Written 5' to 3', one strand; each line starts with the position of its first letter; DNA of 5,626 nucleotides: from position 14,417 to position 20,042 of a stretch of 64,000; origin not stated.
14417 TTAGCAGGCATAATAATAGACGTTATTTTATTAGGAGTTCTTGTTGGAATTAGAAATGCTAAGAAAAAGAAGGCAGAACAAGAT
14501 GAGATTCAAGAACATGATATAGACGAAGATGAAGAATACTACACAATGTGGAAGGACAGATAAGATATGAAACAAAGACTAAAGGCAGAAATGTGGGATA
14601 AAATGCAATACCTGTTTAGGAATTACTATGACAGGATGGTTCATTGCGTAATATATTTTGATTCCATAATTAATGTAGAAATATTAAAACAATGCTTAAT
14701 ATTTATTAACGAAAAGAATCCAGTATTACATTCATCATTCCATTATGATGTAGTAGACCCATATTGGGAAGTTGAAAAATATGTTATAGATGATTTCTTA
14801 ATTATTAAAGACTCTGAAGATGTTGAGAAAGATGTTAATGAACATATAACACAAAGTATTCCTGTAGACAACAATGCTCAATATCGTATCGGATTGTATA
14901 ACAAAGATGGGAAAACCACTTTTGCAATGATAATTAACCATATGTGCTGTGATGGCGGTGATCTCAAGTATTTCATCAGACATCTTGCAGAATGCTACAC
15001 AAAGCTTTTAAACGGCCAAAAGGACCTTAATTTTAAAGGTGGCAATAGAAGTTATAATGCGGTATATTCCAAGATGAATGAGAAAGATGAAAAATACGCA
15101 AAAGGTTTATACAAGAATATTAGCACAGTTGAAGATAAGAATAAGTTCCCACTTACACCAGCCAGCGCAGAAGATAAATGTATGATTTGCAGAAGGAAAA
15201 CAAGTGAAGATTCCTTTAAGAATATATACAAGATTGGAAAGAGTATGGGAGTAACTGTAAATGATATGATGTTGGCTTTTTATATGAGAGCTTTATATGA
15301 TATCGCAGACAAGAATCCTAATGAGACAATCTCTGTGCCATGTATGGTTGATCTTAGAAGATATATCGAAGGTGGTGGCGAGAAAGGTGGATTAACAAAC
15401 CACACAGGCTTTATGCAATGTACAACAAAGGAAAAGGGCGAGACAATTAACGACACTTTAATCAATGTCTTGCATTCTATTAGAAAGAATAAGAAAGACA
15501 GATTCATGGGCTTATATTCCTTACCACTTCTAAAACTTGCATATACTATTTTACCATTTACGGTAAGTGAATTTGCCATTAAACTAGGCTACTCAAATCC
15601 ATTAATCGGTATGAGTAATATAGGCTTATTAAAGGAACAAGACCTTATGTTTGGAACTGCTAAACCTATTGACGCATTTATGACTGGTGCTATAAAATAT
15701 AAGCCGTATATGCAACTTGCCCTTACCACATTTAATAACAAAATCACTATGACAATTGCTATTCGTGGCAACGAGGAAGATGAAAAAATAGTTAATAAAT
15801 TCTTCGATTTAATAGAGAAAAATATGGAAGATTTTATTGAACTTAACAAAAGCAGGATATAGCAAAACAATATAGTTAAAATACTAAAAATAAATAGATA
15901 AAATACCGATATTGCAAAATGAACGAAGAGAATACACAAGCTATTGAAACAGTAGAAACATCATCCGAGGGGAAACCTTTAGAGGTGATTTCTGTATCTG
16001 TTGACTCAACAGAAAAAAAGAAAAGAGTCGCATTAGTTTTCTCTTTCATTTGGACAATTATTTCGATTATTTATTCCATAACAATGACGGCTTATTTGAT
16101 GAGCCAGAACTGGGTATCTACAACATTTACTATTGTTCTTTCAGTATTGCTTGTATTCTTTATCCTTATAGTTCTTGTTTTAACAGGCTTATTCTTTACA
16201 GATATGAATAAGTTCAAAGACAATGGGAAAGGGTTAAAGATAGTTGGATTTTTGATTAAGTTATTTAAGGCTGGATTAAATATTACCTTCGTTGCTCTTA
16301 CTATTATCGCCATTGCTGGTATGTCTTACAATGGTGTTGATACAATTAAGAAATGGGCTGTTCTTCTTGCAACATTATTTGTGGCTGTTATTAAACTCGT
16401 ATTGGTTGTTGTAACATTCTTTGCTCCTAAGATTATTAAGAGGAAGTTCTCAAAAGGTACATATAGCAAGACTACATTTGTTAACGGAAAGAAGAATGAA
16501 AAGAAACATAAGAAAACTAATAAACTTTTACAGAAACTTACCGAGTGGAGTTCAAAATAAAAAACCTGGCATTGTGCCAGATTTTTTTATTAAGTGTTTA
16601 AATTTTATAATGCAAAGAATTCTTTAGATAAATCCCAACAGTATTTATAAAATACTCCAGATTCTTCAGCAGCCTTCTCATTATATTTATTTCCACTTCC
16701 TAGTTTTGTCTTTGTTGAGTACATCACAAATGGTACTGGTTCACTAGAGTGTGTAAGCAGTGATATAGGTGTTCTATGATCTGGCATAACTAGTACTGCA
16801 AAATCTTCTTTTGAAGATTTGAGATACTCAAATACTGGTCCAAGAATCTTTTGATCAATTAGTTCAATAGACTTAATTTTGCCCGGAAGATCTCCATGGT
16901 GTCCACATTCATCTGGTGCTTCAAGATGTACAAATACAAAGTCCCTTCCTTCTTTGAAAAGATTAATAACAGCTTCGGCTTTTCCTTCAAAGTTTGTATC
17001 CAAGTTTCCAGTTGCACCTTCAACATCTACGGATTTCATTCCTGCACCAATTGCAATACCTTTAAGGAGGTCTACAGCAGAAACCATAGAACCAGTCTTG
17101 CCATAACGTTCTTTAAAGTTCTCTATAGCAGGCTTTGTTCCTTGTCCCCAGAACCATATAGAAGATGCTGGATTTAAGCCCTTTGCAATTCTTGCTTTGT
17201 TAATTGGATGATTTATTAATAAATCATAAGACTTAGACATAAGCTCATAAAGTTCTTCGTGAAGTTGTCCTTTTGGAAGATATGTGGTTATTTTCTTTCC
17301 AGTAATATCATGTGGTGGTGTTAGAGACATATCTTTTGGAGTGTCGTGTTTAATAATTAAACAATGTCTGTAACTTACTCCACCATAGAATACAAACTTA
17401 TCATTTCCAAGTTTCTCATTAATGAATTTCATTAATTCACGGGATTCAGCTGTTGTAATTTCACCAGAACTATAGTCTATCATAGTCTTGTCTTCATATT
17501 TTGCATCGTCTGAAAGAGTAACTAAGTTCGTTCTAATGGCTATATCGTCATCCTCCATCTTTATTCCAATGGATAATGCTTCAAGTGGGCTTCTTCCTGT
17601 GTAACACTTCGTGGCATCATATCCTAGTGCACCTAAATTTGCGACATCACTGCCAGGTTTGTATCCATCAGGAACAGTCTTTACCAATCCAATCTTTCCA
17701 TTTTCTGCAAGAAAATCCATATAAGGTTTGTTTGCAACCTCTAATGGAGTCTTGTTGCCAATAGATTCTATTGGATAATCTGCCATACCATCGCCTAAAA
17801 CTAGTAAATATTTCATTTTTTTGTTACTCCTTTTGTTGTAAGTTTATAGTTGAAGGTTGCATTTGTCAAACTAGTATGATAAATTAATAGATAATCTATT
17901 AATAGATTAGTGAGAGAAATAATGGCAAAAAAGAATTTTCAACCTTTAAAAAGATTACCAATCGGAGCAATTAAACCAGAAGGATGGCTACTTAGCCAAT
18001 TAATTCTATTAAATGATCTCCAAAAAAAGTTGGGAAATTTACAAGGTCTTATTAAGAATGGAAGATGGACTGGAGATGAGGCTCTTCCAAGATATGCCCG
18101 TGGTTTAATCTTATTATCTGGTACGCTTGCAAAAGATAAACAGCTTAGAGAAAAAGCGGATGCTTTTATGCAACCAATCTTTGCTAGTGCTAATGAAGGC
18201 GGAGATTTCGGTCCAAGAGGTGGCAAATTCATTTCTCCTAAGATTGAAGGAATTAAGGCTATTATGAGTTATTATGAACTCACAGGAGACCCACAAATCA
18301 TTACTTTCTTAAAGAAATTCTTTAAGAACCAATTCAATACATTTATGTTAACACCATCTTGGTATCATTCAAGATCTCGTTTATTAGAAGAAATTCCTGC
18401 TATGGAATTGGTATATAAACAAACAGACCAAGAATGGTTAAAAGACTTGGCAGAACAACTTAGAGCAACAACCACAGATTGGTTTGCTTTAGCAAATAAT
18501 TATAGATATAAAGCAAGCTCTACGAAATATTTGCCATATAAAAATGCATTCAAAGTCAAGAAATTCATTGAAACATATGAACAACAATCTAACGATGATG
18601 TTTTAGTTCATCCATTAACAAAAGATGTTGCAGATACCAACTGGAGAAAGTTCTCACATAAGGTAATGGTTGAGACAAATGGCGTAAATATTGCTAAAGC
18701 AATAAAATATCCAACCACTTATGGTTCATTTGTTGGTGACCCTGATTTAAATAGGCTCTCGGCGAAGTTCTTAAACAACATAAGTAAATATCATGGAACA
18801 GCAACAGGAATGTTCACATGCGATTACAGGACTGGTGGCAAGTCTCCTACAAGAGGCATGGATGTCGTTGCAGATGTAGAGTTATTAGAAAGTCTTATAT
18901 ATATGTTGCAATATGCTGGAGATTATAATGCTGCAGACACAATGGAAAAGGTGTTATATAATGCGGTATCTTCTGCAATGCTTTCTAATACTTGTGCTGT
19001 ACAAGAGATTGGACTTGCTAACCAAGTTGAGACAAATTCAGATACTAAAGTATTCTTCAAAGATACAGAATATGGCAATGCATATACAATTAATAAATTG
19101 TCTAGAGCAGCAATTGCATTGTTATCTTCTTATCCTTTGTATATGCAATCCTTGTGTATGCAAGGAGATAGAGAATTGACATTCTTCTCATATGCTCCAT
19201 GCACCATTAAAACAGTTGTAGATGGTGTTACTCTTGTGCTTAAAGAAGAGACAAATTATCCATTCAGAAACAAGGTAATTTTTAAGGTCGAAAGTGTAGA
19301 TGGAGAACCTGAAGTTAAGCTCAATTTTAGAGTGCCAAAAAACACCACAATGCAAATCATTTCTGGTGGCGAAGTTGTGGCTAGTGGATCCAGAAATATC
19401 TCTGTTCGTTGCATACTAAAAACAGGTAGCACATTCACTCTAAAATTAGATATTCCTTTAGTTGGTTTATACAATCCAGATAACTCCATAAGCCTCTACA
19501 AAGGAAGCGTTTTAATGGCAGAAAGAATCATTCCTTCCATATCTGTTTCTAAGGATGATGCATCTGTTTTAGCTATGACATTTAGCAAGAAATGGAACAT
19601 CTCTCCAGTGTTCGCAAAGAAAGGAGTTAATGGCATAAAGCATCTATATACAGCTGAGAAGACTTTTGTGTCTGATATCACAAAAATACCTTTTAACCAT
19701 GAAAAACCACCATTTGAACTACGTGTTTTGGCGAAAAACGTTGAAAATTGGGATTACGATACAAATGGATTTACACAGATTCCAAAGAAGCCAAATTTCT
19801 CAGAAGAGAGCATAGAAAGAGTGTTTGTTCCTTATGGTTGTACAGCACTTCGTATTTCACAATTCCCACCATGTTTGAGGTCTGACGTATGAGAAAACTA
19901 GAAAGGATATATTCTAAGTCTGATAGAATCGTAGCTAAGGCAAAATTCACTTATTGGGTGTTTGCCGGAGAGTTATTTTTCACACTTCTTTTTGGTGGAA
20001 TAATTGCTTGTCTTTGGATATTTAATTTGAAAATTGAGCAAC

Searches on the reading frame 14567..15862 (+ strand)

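Call 97: search_protein_families(library=pfam, proteins=[window:14567-15862:+], max_evalue=0.00001)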
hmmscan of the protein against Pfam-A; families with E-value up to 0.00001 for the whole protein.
window:14567-15862:+ (431 aa): 1 family
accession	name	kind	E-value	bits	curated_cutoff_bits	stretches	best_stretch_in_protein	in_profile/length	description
PF00668.25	Condensation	-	9.9e-09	34.8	30.6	1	26-249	30-269/456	Condensation domain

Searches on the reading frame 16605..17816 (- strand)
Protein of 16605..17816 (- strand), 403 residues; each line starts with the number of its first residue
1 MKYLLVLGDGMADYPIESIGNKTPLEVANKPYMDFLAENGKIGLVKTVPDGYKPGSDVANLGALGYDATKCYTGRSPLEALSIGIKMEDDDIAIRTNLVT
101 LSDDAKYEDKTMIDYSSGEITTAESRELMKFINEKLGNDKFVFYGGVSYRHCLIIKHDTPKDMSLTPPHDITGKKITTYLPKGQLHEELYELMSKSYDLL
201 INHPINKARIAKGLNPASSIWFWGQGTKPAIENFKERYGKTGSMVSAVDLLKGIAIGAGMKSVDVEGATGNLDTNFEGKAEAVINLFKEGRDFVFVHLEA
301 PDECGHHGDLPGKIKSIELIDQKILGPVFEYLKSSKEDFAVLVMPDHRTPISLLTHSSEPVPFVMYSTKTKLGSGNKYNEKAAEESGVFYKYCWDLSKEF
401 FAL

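Call 97: search_protein_families(library=pfam, proteins=[window:16605-17816:-], max_evalue=0.00001)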
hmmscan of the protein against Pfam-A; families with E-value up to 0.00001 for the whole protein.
window:16605-17816:- (403 aa): 2 families
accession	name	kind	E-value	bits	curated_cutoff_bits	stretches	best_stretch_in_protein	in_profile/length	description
PF10143.14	PhosphMutase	-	1.1e-58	198.3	21.5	1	37-206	1-170/170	2,3-bisphosphoglycerate-independent phosphoglycerate mutase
PF01676.23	Metalloenzyme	-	9.2e-43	147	24.3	1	1-379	1-228/252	Metalloenzyme superfamily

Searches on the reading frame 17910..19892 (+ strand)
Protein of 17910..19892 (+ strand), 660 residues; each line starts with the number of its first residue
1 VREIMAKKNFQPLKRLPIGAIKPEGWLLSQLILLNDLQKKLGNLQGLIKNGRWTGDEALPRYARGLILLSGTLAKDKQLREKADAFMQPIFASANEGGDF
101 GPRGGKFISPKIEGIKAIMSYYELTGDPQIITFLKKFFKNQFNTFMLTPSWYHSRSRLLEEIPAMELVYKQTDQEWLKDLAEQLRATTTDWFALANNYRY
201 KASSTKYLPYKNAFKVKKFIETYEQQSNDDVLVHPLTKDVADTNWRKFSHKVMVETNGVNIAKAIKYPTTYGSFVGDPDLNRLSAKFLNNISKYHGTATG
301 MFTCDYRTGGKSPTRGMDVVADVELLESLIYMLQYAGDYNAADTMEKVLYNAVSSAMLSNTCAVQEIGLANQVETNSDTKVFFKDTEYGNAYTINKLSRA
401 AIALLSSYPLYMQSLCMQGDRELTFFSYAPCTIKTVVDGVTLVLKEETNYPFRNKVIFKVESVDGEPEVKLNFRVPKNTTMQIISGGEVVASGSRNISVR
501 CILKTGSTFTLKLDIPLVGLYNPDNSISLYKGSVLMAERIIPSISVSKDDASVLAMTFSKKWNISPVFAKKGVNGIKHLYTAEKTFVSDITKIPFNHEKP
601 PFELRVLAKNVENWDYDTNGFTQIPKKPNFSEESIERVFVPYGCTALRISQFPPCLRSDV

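Call 11: search_protein_families(library=pfam, proteins=[window:17910-19892:+], max_evalue=0.001)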
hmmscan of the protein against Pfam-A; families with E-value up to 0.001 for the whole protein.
window:17910-19892:+ (660 aa): 2 families
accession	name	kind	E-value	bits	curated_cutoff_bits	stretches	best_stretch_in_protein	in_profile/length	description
PF07944.18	Beta-AFase-like_GH127_cat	-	8e-09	35.4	24.9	1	115-357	131-329/376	Beta-L-arabinofuranosidase, GH127 catalytic domain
PF20736.2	Glyco_hydro127M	-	0.00056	20.4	24.2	0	428-478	7-54/95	Beta-L-arabinofuranosidase, GH127 middle domain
